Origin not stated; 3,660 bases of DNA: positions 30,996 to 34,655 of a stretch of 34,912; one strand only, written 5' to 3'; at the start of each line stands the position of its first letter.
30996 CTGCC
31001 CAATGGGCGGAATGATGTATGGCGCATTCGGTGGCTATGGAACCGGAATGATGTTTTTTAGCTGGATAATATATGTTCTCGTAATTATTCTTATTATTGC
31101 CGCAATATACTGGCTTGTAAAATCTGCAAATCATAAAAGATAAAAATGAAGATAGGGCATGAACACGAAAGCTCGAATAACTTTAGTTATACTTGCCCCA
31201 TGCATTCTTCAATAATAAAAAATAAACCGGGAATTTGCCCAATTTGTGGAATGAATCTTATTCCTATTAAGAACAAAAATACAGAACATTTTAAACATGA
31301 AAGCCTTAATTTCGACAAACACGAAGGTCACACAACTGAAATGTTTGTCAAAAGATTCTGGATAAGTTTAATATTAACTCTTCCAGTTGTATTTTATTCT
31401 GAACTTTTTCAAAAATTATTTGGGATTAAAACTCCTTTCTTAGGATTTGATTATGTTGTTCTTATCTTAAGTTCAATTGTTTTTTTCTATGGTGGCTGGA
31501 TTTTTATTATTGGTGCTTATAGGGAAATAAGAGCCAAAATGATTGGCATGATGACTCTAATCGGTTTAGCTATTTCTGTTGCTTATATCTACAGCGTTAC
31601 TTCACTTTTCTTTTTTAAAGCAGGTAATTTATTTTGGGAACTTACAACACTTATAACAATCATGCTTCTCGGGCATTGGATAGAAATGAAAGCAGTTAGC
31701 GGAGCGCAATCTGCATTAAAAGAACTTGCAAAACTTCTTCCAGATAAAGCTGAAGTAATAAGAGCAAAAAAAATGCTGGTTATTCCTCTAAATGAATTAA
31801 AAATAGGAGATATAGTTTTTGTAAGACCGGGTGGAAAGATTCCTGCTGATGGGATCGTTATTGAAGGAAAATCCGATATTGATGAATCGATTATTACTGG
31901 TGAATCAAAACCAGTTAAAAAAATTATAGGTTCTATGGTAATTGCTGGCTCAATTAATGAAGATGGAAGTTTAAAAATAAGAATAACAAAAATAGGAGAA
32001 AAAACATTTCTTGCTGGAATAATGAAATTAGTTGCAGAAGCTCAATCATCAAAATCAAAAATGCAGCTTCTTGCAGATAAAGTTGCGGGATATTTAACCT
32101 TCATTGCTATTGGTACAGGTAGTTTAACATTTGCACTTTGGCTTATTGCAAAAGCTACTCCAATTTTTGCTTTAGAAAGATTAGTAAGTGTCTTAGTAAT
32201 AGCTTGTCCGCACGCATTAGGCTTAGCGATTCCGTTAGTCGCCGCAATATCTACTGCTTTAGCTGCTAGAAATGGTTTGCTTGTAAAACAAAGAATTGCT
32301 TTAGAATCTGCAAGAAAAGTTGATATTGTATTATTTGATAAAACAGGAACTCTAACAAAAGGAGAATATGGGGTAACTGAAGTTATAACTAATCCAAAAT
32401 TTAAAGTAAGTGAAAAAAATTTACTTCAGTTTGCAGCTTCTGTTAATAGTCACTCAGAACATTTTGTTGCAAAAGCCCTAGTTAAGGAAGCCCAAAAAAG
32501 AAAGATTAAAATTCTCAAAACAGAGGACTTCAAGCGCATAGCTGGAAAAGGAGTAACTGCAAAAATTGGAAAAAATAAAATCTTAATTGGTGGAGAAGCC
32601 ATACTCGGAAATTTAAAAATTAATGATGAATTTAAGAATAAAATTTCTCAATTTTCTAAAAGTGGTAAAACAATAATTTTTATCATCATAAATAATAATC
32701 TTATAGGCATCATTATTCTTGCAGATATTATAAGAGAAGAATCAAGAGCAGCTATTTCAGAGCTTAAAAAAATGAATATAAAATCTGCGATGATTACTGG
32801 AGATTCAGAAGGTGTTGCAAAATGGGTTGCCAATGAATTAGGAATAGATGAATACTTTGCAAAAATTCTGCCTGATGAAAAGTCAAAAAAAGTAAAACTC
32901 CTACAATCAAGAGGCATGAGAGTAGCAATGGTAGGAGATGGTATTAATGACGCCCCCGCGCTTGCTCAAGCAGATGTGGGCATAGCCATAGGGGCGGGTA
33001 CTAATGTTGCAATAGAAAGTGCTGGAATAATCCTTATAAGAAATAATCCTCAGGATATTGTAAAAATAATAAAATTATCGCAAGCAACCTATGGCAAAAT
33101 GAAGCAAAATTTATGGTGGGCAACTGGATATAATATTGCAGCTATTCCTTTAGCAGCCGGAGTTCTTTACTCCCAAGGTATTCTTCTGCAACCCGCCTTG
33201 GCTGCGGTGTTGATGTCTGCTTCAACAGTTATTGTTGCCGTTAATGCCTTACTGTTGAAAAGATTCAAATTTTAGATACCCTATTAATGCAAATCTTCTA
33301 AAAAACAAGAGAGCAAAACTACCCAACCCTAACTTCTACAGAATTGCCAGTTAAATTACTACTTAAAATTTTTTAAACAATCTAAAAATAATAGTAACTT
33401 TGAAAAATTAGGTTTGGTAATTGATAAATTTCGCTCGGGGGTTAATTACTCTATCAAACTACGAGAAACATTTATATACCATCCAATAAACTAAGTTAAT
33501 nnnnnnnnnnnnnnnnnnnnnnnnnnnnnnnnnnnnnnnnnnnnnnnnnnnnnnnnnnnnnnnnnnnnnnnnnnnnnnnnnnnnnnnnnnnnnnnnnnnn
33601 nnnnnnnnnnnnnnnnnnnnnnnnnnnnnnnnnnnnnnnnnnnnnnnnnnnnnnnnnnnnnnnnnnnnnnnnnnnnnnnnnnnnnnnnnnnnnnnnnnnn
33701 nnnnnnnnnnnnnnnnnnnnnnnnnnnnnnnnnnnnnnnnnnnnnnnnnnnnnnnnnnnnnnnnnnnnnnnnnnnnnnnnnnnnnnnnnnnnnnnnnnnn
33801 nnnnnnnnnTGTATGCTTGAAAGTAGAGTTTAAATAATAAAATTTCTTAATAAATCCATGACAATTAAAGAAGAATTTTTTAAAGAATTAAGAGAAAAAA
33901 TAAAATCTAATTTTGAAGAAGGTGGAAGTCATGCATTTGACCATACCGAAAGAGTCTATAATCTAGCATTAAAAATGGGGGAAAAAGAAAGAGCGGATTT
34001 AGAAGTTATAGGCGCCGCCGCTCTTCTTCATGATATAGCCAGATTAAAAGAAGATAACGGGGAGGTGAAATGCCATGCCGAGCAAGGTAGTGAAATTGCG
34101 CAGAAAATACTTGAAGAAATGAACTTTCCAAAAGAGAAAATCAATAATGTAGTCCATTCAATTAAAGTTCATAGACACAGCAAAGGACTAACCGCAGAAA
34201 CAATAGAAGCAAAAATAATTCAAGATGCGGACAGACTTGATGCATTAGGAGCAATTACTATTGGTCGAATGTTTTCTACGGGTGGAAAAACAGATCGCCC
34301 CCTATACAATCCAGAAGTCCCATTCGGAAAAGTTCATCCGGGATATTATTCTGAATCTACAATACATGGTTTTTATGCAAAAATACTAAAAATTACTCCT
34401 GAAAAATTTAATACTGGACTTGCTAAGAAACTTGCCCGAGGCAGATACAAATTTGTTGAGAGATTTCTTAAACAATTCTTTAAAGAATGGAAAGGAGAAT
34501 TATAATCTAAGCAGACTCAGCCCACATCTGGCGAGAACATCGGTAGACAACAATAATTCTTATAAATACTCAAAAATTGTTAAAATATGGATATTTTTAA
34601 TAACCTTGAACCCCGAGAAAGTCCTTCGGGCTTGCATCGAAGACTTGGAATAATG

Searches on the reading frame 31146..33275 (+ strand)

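Call 88: search_protein_families(library=pfam, proteins=[window:31146-33275:+], max_evalue=0.00001)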
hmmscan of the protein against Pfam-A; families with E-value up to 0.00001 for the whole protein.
window:31146-33275:+ (709 aa): 3 families
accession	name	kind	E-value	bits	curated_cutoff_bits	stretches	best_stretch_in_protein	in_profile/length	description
PF00122.25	E1-E2_ATPase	-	4.7e-54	183.1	28.1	1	196-376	1-181/181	E1-E2 ATPase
PF00702.32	Hydrolase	-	1.5e-35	123.8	26.4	1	392-610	1-191/191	haloacid dehalogenase-like hydrolase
PF19335.5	HMBD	-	3e-11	43.5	23.6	1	15-40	2-27/28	Heavy metal binding domain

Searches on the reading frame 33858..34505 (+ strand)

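Call 88: search_protein_families(library=pfam, proteins=[window:33858-34505:+], max_evalue=0.00001)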
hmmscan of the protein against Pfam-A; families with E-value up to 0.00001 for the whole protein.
window:33858-34505:+ (215 aa): 1 family
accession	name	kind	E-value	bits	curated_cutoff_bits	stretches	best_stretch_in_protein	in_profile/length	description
PF01966.28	HD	-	1.6e-16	61.1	22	1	27-129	2-115/116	HD domain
